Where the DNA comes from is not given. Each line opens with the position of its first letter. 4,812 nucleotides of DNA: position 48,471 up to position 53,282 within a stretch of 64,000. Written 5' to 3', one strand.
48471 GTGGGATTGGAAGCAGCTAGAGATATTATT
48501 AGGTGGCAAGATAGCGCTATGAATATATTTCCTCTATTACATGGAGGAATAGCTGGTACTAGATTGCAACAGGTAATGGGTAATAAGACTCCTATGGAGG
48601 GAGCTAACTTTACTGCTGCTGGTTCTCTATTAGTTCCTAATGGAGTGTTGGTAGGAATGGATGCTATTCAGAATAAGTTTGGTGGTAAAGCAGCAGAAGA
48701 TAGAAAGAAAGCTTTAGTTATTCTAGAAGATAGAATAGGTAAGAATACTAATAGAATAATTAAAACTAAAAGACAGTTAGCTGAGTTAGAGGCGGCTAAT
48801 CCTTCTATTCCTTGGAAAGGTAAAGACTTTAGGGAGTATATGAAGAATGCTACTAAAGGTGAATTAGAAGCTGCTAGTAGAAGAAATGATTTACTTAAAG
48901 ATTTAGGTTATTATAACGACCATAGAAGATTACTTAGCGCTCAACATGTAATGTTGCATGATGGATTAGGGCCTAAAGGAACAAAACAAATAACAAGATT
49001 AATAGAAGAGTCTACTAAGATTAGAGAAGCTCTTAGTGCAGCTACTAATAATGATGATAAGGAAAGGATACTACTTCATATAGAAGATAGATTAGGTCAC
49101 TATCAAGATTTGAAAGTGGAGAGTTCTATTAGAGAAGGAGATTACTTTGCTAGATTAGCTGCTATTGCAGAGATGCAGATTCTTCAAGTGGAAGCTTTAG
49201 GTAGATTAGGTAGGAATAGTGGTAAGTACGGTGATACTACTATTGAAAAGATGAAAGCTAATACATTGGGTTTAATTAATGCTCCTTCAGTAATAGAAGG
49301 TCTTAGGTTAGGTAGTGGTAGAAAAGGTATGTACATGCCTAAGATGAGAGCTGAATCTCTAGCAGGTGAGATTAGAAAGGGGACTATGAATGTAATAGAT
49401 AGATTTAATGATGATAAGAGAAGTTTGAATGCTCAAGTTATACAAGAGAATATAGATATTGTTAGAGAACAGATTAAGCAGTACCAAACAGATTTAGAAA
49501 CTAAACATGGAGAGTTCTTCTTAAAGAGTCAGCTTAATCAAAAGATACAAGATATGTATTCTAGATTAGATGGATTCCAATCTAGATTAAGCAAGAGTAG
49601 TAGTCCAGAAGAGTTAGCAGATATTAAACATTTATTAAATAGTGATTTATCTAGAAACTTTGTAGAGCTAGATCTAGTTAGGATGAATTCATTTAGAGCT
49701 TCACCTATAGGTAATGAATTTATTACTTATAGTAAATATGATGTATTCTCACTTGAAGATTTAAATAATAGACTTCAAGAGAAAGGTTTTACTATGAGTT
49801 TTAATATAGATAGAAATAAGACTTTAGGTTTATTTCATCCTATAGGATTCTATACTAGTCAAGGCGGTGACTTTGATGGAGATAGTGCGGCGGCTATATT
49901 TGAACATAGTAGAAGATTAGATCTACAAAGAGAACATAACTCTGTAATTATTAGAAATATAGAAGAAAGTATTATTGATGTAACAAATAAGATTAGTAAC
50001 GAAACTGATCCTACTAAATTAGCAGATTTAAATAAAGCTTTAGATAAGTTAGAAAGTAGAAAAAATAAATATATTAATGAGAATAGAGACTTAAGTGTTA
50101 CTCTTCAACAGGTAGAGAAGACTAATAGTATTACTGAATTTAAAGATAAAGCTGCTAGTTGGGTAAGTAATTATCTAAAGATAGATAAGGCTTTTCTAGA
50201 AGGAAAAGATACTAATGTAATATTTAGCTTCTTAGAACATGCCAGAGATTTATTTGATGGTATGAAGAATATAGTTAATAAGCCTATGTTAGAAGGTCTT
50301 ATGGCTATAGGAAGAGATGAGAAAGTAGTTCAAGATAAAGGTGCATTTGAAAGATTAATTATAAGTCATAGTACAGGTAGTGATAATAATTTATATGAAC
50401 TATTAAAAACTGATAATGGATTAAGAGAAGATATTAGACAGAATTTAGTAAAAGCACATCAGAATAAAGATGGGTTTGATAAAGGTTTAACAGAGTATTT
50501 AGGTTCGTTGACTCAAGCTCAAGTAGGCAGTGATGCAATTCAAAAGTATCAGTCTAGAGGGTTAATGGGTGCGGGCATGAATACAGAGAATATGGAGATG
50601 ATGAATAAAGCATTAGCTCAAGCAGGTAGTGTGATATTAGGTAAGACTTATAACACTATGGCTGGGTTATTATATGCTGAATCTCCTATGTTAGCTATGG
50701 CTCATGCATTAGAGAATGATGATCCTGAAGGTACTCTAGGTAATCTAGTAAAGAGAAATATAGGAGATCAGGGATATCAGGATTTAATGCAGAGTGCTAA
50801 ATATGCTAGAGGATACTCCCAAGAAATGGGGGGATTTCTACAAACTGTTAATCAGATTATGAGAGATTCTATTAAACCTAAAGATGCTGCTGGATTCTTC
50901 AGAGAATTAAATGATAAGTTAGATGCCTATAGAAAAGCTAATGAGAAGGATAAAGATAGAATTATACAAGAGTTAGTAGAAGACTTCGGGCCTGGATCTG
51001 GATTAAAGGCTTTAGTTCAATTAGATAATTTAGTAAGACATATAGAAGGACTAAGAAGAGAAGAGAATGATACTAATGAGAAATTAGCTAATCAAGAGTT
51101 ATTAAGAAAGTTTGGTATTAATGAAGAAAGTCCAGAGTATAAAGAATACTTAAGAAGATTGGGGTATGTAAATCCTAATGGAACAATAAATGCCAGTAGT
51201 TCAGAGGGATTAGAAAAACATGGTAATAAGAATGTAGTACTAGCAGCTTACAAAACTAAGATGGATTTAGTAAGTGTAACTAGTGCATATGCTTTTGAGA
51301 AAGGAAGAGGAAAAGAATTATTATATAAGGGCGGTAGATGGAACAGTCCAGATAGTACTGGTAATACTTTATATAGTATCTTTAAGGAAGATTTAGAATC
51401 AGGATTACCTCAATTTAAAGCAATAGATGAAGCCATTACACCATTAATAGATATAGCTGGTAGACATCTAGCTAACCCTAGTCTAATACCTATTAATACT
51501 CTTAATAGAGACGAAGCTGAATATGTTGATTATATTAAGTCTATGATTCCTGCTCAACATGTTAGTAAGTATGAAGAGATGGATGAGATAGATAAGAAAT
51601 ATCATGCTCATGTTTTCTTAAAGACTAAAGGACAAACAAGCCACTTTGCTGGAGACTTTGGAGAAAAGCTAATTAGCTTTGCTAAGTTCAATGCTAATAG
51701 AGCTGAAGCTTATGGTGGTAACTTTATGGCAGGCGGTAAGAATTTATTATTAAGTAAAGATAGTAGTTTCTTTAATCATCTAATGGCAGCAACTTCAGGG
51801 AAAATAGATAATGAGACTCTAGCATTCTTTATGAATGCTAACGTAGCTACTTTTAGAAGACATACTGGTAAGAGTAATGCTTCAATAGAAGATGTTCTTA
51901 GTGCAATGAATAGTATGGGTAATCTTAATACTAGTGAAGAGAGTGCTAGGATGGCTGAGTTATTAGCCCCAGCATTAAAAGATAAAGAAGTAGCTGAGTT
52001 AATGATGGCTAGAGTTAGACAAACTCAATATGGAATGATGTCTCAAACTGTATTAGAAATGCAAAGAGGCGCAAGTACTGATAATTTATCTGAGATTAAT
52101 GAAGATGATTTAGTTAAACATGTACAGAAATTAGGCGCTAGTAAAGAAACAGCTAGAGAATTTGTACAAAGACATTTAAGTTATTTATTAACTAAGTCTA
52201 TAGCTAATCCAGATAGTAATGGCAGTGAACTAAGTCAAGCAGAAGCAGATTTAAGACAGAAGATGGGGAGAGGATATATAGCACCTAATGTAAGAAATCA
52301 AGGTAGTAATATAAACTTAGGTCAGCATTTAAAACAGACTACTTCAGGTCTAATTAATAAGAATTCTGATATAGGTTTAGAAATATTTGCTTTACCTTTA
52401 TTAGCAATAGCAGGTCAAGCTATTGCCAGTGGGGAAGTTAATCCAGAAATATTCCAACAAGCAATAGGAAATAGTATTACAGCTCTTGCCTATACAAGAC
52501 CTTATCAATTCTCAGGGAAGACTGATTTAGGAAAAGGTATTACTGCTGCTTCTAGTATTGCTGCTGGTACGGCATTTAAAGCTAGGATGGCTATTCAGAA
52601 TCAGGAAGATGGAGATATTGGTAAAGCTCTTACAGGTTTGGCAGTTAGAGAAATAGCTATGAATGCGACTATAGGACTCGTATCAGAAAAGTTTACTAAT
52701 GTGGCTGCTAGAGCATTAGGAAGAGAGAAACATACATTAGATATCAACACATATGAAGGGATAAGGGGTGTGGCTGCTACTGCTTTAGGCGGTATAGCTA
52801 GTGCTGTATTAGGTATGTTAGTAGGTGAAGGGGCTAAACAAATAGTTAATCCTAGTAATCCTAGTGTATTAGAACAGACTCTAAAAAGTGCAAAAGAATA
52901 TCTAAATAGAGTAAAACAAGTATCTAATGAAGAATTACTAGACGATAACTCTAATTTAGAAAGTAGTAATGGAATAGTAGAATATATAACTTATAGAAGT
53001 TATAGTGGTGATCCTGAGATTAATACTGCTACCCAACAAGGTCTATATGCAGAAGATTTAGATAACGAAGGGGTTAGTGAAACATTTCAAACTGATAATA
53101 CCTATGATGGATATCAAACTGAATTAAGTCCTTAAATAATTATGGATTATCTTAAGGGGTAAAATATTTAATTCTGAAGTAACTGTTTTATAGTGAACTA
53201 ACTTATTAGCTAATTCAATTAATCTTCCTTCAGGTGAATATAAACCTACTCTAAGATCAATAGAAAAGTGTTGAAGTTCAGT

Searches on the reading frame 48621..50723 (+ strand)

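Call 92: search_protein_families(library=phrogs, proteins=[window:48621-50723:+], max_evalue=0.5)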
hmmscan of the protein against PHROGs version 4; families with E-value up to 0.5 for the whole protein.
window:48621-50723:+ (701 aa): 2 families
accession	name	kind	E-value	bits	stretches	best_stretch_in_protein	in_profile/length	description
phrog_31006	-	unknown function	2.6e-43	147.9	1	330-700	2448-2803/3562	-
phrog_28282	-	unknown function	0.11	13.8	1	303-380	8-82/105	-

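Call 93: search_protein_families(library=pfam, proteins=[window:48621-50723:+], max_evalue=1)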
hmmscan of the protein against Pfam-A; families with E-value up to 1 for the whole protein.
window:48621-50723:+ (701 aa): 3 families
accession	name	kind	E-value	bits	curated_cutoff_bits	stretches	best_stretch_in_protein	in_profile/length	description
PF08596.16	Lgl_C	-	0.079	12.1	20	1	304-360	31-89/393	Lethal giant larvae(Lgl) like, C-terminal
PF16526.10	CLZ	-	0.14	13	26.7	0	302-325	26-49/71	C-terminal leucine zipper domain of cyclic nucleotide-gated channels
PF23005.1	DUF7032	-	0.75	10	27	0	465-502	30-67/115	Domain of unknown function (DUF7032)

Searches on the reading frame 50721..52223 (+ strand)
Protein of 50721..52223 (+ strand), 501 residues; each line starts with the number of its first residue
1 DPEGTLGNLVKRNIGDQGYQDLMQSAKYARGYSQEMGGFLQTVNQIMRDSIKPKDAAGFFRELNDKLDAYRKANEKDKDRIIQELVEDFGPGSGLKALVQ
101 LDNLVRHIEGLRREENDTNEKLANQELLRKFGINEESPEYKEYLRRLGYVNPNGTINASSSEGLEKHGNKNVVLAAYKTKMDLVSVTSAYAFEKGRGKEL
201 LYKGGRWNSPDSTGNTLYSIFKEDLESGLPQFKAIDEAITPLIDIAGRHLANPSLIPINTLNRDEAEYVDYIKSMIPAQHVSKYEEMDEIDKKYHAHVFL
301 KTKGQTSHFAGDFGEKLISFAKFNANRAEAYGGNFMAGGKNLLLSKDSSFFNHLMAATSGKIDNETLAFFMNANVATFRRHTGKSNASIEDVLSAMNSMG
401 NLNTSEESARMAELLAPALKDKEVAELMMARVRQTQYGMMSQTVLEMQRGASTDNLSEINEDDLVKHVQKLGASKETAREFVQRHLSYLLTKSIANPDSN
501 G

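Call 92: search_protein_families(library=phrogs, proteins=[window:50721-52223:+], max_evalue=0.5)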
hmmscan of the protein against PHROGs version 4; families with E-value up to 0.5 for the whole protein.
window:50721-52223:+ (501 aa): 1 family
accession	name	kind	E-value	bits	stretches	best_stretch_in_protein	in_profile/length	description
phrog_31006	-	unknown function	2.7e-18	64.9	1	18-495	2835-3285/3562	-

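Call 93: search_protein_families(library=pfam, proteins=[window:50721-52223:+], max_evalue=1)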
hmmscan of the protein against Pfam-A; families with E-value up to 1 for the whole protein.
window:50721-52223:+ (501 aa): 0 families

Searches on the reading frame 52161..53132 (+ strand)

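Call 92: search_protein_families(library=phrogs, proteins=[window:52161-53132:+], max_evalue=0.5)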
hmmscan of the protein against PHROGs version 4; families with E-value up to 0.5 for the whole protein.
window:52161-53132:+ (324 aa): 2 families
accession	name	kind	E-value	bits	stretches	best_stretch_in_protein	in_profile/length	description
phrog_31006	-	unknown function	2.5e-14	51.8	1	66-300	3311-3540/3562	-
phrog_24995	-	unknown function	0.33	11.7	0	236-315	114-191/212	-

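Call 93: search_protein_families(library=pfam, proteins=[window:52161-53132:+], max_evalue=1)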
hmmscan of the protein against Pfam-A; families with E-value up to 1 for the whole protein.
window:52161-53132:+ (324 aa): 0 families
